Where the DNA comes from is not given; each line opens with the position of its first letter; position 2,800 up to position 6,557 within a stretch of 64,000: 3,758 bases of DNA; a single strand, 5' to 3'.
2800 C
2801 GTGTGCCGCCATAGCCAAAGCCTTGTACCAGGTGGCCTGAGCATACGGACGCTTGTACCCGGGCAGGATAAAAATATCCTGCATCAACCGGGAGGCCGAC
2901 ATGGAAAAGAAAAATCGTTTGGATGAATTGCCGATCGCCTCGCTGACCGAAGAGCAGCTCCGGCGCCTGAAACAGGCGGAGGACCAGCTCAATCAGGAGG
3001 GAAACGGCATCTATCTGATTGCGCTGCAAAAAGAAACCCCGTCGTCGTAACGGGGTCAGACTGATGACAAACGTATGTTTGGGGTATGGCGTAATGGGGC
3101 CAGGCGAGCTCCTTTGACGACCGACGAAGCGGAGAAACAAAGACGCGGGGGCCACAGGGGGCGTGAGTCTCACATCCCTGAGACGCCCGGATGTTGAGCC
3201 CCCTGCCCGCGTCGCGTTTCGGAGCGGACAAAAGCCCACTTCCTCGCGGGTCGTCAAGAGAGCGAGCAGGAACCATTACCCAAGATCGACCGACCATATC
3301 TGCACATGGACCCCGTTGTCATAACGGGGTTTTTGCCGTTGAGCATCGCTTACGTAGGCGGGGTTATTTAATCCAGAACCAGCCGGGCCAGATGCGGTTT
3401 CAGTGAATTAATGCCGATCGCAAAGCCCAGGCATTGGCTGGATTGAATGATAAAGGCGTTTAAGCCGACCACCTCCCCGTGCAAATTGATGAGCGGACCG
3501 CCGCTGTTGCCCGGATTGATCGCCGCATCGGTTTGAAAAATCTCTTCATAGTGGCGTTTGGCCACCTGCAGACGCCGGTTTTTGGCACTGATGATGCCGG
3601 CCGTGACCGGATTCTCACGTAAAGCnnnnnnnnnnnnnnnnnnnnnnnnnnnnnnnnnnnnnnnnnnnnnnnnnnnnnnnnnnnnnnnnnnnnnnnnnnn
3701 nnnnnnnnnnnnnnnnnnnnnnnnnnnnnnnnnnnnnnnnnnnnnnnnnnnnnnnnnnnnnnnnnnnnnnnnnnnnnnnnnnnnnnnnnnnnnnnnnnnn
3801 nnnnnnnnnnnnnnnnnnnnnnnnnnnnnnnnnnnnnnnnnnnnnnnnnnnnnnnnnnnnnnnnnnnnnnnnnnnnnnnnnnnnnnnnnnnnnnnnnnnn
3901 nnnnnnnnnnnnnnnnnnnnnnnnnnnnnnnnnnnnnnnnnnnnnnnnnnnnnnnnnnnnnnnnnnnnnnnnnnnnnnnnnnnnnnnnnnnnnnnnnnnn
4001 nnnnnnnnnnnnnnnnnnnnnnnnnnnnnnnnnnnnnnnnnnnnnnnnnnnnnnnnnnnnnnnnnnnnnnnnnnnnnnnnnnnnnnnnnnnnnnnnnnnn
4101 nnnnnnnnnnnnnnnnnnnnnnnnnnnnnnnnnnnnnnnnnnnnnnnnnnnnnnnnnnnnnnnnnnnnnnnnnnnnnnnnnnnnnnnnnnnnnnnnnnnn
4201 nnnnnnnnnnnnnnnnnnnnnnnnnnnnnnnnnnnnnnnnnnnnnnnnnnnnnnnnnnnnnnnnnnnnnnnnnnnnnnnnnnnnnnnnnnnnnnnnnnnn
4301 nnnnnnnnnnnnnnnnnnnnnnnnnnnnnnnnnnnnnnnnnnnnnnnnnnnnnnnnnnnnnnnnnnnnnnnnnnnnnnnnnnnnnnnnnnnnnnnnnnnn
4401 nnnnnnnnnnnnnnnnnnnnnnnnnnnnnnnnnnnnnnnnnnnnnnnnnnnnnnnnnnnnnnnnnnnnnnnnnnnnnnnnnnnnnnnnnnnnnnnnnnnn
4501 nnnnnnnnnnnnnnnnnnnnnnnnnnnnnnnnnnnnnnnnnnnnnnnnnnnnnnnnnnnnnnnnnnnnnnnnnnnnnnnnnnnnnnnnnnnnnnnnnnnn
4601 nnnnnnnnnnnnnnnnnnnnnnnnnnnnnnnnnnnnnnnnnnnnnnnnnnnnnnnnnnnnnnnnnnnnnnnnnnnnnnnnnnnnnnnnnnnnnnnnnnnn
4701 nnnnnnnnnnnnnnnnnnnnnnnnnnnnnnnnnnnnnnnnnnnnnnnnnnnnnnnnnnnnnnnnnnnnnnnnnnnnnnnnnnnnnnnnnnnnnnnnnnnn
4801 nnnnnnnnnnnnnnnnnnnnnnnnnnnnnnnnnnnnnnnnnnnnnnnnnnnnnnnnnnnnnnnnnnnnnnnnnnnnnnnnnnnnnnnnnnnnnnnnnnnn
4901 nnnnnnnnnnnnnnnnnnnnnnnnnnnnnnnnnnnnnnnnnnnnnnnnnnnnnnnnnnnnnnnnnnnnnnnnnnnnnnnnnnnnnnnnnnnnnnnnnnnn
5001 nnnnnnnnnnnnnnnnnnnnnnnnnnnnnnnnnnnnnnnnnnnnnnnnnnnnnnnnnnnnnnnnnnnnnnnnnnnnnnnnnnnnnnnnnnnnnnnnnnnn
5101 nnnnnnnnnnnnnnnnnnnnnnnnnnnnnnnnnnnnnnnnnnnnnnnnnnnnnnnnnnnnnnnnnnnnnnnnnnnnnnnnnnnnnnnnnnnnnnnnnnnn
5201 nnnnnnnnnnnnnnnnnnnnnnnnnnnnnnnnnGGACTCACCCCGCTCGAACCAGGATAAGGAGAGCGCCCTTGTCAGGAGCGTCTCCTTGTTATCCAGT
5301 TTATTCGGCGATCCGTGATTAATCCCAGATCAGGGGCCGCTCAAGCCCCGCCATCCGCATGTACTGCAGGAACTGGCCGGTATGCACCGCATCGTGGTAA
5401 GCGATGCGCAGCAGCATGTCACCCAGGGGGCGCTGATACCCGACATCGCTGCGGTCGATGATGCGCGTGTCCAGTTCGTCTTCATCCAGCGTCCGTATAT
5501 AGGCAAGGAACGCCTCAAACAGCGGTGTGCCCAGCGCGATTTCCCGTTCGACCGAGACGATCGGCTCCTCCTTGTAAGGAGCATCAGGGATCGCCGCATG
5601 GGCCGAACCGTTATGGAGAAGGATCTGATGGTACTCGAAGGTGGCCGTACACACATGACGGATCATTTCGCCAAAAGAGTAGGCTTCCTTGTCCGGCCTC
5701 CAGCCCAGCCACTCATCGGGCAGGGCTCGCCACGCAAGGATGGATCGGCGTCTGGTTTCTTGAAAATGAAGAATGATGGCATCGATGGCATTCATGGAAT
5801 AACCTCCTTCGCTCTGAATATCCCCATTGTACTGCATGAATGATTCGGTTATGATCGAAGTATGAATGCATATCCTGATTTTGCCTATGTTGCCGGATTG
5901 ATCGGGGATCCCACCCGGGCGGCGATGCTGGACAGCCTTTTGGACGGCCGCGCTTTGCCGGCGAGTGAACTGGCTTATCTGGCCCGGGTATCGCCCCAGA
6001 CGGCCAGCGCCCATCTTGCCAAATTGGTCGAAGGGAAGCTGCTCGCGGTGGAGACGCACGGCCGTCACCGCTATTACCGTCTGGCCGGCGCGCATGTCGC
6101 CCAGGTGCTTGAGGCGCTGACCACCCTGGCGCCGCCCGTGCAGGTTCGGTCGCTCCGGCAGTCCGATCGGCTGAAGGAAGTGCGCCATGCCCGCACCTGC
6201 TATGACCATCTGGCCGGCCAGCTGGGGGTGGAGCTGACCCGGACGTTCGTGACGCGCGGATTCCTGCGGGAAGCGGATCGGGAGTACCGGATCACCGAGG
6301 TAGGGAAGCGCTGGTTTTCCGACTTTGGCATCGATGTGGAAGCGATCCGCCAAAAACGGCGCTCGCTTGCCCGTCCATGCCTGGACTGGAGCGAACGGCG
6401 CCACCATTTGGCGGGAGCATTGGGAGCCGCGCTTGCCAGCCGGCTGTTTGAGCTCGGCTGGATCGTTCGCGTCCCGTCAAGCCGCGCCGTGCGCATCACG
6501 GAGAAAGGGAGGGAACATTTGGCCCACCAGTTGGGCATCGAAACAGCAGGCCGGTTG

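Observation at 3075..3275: Dispersed ~190-nt element with a long closing stem: candidate structured RNA or MITE (4 copies in 64 kb)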

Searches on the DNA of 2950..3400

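Call 4: search_rna_families(source=window, start=2950, end=3400, threshold=evalue, max_evalue=10, show_alignments=4)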
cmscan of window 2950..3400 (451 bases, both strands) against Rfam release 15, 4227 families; matches with E-value up to 10: 7.
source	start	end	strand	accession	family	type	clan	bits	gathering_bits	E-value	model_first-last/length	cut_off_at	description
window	3341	3375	-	RF01101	TLS-PK6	Cis-reg;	-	19.8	44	0.18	1-40/40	no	Pseudoknot of tRNA-like structure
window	3028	3143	-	RF02837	anti-hemB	Gene; sRNA;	-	17.4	49.5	0.13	1-81/81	no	Burkholderia RNA 7 (anti-hemB)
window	3095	3208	-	RF03829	mir-1257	Gene; miRNA;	-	16.3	50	3.6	1-118/118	no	mir-1257 microRNA precursor family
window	3146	3212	+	RF03493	mir-1281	Gene; miRNA;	-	15.7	70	7.8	1-54/54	no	mir-1281 microRNA precursor family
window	3029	3080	+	RF02628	Hrs1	Gene; sRNA;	-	14.9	56.4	2.8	1-74/74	no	Hfq-regulated sRNA 1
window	3028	3069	-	RF02278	Betaproteobacteria_toxic_sRNA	Gene; sRNA;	-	14.5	50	2.8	1-64/64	no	Betaproteobacteria toxic small RNA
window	3294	3337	-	RF02628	Hrs1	Gene; sRNA;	-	13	56.4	8.3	1-74/74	no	Hfq-regulated sRNA 1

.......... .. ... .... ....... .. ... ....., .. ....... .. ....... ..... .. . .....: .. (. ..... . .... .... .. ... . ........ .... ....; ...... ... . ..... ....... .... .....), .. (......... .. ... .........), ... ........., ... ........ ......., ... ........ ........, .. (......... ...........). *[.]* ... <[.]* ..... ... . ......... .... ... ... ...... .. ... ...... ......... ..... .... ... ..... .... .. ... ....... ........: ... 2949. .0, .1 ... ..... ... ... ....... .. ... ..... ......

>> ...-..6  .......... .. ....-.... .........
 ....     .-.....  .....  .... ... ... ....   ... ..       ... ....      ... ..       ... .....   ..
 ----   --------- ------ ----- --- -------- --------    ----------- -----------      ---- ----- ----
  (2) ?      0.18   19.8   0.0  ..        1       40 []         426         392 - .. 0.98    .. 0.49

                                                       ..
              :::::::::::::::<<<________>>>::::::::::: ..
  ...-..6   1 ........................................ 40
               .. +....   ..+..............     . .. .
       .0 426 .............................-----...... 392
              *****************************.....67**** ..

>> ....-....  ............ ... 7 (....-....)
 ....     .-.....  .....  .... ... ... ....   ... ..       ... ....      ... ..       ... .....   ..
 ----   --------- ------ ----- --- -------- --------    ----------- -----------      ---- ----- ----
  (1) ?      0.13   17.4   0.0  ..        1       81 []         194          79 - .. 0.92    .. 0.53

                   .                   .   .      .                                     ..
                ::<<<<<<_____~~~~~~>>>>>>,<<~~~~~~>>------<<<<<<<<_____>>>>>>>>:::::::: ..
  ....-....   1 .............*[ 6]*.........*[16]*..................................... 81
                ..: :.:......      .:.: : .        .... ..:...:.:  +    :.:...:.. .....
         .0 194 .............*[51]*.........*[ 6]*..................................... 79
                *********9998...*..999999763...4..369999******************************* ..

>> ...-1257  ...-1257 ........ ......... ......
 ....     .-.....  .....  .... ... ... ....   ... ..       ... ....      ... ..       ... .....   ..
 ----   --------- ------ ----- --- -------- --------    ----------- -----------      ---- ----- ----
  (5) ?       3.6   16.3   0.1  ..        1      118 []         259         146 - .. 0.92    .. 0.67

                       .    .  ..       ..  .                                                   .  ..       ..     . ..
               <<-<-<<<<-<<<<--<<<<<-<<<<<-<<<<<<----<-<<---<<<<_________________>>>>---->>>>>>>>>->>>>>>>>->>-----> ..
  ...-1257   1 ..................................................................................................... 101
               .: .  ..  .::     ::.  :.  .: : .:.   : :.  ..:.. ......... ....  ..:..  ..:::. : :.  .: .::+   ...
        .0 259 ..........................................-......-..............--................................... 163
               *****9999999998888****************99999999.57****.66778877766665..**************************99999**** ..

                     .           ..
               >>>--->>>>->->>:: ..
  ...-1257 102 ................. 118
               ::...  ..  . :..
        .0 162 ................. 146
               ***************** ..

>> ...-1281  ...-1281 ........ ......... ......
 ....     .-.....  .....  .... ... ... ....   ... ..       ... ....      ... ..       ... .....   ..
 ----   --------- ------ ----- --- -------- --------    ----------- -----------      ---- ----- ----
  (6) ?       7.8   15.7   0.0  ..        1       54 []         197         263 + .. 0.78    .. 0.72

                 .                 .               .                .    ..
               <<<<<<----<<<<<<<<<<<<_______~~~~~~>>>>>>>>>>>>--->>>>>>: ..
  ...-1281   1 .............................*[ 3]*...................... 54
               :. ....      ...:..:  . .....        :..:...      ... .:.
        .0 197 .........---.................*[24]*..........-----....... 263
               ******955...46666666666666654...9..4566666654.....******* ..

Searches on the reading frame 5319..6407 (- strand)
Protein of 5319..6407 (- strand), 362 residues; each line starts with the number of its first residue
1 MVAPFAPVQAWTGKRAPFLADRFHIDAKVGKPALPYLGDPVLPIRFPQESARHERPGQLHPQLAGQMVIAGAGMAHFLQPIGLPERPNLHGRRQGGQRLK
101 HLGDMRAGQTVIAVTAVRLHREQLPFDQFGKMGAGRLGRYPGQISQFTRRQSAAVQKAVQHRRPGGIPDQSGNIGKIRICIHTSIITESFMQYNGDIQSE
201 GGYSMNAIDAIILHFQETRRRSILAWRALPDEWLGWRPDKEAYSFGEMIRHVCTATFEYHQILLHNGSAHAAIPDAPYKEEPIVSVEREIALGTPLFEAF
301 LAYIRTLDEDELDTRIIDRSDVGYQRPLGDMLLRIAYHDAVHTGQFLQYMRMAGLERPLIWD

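Call 31: search_protein_families(library=pfam, proteins=[window:5319-6407:-], max_evalue=0.001)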
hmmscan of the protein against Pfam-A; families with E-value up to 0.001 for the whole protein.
window:5319-6407:- (362 aa): 2 families
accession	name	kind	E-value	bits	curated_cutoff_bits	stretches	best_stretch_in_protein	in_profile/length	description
PF12867.12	DinB_2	-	2.4e-16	60.8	24.8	1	215-345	2-127/128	DinB superfamily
PF05163.17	DinB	-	7.5e-06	26.4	23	1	210-358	7-150/165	DinB family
